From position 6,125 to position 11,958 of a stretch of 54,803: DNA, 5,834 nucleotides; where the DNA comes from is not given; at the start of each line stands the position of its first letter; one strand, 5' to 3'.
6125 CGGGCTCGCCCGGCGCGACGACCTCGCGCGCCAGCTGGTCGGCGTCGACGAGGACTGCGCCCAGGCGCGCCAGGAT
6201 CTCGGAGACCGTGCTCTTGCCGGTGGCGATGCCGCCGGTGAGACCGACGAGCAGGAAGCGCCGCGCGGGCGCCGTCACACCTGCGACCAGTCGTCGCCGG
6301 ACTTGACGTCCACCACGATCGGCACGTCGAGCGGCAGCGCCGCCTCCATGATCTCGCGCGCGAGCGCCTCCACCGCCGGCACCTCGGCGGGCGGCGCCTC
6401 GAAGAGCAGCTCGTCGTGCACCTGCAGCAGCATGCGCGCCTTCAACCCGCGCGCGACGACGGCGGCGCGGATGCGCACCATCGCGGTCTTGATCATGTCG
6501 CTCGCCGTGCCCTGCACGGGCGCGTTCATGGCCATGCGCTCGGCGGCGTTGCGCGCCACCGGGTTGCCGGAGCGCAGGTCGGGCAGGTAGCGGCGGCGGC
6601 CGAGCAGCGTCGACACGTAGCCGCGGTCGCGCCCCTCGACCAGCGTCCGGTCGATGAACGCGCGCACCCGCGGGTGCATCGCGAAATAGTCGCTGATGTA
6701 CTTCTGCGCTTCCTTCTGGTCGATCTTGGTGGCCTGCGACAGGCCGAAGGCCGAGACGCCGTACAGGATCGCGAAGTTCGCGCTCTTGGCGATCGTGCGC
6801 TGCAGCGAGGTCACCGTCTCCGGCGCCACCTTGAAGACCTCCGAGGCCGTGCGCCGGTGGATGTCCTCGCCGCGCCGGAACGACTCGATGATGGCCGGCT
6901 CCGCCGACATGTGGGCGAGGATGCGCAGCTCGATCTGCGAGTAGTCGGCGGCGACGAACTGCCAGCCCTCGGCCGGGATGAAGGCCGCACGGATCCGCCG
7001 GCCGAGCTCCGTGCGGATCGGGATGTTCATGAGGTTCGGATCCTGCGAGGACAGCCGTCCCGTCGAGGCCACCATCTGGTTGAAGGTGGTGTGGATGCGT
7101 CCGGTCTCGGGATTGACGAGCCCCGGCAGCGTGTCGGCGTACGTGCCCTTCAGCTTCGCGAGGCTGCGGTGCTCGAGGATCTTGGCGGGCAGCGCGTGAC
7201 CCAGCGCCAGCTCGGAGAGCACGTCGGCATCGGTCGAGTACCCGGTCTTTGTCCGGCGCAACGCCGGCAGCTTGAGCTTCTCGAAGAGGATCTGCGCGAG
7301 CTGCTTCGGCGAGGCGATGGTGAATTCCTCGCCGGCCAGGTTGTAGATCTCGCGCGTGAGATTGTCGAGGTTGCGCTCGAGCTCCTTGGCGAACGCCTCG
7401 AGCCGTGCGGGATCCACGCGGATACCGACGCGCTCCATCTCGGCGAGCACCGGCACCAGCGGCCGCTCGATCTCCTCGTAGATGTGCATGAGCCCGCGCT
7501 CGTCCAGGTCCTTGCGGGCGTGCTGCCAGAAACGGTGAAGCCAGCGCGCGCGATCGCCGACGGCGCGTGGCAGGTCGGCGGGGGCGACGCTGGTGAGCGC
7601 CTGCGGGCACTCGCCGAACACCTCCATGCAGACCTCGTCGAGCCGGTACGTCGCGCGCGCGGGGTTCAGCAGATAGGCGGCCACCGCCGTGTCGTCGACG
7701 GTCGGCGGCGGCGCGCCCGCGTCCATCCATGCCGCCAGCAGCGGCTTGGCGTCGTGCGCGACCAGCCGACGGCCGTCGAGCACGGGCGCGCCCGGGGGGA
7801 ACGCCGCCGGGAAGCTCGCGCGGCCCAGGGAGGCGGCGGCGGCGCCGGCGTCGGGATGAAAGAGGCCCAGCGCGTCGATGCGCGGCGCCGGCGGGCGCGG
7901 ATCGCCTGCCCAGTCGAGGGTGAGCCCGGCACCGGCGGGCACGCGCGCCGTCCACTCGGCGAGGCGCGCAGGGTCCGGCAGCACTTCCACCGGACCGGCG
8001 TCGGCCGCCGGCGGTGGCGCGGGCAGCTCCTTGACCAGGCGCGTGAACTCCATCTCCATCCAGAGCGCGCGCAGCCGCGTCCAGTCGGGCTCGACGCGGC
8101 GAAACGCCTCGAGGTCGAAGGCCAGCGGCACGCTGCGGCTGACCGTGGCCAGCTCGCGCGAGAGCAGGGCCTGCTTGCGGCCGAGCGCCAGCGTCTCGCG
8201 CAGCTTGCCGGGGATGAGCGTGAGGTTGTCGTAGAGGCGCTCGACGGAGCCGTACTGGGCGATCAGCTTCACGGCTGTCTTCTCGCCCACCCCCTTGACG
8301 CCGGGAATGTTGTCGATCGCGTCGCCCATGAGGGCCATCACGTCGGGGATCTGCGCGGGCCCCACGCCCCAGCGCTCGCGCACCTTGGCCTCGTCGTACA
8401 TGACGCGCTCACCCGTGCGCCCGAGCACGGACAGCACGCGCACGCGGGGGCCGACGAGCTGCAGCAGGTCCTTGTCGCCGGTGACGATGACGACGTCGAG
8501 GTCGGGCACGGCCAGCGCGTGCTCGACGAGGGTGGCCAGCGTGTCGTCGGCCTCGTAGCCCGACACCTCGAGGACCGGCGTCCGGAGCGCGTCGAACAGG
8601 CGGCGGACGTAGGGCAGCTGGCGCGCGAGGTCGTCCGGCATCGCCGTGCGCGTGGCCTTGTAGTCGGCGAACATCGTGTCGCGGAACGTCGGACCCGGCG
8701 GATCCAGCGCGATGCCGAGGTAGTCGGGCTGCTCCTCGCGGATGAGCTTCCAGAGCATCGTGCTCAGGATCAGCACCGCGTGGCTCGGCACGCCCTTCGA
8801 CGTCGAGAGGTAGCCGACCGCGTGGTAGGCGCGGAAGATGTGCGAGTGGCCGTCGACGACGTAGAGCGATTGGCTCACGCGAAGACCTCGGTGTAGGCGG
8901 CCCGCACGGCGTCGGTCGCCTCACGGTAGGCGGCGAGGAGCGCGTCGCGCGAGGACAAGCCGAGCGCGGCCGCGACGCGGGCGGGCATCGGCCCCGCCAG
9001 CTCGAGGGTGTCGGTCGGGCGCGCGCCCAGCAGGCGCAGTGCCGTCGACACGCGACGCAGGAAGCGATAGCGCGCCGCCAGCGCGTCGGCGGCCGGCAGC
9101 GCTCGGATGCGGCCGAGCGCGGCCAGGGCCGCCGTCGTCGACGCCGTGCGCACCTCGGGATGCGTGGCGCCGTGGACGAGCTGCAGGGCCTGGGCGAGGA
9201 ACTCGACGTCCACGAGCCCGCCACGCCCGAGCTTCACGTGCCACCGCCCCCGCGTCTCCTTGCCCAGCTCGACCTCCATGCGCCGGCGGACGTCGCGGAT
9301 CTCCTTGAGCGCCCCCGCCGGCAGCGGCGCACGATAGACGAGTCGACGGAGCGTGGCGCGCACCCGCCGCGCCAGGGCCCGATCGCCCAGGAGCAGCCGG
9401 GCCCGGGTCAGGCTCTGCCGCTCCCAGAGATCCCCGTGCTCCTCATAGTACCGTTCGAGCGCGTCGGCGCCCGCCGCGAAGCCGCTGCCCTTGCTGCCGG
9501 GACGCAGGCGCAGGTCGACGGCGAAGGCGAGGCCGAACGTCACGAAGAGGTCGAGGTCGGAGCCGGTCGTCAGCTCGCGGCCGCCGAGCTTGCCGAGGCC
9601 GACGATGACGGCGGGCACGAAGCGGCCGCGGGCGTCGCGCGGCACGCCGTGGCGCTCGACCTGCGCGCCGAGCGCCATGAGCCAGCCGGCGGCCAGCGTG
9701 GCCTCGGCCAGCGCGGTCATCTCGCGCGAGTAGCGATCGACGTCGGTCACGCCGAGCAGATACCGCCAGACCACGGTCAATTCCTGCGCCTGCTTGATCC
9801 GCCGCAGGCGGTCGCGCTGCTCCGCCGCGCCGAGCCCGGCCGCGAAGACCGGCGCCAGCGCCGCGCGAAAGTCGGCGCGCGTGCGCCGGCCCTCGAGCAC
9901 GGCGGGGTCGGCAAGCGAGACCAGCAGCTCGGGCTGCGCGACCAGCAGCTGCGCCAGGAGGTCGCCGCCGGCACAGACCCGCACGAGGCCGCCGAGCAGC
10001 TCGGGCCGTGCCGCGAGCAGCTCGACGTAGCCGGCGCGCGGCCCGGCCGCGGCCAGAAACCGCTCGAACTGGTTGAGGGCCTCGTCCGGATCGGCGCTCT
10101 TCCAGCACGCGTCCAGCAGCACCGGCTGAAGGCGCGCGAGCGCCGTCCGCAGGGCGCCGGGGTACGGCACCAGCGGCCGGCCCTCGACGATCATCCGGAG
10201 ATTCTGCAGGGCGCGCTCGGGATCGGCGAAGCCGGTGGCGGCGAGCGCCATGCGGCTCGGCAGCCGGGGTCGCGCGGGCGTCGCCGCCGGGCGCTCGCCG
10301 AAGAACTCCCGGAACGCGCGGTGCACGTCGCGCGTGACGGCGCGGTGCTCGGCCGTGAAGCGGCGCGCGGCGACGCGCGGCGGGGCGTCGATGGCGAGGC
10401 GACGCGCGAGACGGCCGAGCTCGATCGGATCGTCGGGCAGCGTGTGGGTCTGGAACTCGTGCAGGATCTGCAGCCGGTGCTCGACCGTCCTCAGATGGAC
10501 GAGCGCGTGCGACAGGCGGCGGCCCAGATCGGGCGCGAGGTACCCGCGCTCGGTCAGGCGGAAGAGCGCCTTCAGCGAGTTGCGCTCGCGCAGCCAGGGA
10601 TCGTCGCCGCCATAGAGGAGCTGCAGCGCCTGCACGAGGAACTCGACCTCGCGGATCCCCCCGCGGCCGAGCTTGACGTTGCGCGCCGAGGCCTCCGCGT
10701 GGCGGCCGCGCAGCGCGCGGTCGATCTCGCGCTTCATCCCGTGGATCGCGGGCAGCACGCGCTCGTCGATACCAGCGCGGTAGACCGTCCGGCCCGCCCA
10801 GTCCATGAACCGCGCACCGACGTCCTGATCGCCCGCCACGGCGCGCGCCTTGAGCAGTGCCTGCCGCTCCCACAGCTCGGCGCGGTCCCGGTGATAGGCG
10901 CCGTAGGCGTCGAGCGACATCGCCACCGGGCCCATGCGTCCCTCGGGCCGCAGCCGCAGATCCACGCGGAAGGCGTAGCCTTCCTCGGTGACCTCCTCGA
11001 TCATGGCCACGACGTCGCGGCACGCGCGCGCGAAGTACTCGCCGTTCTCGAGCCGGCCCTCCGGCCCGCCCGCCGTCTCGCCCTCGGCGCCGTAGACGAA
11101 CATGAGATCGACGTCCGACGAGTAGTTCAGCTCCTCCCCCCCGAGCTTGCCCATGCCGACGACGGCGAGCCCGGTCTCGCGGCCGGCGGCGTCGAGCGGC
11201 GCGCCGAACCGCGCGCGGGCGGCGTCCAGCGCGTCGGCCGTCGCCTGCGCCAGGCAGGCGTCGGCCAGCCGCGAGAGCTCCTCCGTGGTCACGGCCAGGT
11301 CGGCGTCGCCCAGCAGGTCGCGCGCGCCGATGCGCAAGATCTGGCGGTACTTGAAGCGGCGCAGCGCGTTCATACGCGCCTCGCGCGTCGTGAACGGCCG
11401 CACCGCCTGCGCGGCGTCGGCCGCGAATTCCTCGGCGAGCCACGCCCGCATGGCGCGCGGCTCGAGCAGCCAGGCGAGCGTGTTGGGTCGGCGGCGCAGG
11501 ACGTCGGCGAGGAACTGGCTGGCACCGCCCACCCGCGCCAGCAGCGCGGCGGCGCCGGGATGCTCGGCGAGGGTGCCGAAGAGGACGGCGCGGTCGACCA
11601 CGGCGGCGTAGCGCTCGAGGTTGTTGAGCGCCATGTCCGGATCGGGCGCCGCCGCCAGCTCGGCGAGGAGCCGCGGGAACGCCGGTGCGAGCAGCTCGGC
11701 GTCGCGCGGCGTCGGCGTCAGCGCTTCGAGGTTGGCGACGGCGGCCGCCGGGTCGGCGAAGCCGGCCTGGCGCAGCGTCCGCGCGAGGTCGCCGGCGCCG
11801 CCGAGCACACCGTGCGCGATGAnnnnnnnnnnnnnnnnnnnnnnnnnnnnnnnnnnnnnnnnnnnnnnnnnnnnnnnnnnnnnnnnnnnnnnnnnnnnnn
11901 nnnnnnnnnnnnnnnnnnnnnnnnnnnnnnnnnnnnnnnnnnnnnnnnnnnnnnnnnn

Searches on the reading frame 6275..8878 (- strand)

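Call 47: search_protein_families(library=pfam, proteins=[window:6275-8878:-], max_evalue=0.00001)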
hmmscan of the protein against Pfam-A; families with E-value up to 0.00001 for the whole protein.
window:6275-8878:- (867 aa): 3 families
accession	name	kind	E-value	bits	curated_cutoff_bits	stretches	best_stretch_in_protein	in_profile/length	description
PF00476.26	DNA_pol_A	-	1.4e-155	518.4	34.3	1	492-865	3-380/381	DNA polymerase family A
PF02739.22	5_3_exonuc_N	-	4.5e-50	170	34.3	1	5-171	2-164/164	5'-3' exonuclease, N-terminal resolvase-like domain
PF01367.25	5_3_exonuc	-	2.2e-31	108.6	40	1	172-265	1-95/97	5'-3' exonuclease, C-terminal SAM fold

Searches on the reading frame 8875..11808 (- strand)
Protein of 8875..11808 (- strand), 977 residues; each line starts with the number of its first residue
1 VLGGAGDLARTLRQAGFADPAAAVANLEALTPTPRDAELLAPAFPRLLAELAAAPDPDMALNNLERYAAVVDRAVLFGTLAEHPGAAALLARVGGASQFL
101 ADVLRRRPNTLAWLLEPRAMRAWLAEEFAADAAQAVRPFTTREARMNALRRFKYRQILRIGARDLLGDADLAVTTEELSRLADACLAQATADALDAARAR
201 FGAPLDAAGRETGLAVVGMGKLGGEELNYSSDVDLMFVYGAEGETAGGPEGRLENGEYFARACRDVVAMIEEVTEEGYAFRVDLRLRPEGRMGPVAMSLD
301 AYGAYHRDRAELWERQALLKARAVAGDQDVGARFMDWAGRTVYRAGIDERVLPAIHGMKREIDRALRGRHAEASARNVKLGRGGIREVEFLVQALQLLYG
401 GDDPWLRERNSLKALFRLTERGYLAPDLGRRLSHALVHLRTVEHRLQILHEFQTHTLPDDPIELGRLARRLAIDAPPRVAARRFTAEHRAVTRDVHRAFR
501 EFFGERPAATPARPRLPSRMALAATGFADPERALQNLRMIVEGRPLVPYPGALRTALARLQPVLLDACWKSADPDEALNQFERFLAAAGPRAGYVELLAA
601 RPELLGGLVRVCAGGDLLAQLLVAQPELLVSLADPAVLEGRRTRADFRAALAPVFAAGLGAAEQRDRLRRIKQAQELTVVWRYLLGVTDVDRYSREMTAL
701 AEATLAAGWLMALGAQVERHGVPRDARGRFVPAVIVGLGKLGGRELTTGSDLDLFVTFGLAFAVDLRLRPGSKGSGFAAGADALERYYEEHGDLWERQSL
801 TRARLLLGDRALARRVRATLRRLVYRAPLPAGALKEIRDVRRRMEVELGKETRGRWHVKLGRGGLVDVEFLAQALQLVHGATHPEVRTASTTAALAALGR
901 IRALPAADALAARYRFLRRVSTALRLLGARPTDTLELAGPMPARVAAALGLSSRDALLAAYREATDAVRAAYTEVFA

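Call 47: search_protein_families(library=pfam, proteins=[window:8875-11808:-], max_evalue=0.00001)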
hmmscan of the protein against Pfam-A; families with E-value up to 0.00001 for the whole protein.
window:8875-11808:- (977 aa): 2 families
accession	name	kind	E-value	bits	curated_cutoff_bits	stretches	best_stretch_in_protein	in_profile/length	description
PF03710.21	GlnE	-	1.8e-109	365.4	24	3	90-334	4-249/252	Glutamate-ammonia ligase adenylyltransferase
PF08335.16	GlnD_UR_UTase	-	4.5e-44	150.3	21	2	361-503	6-141/141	GlnD PII-uridylyltransferase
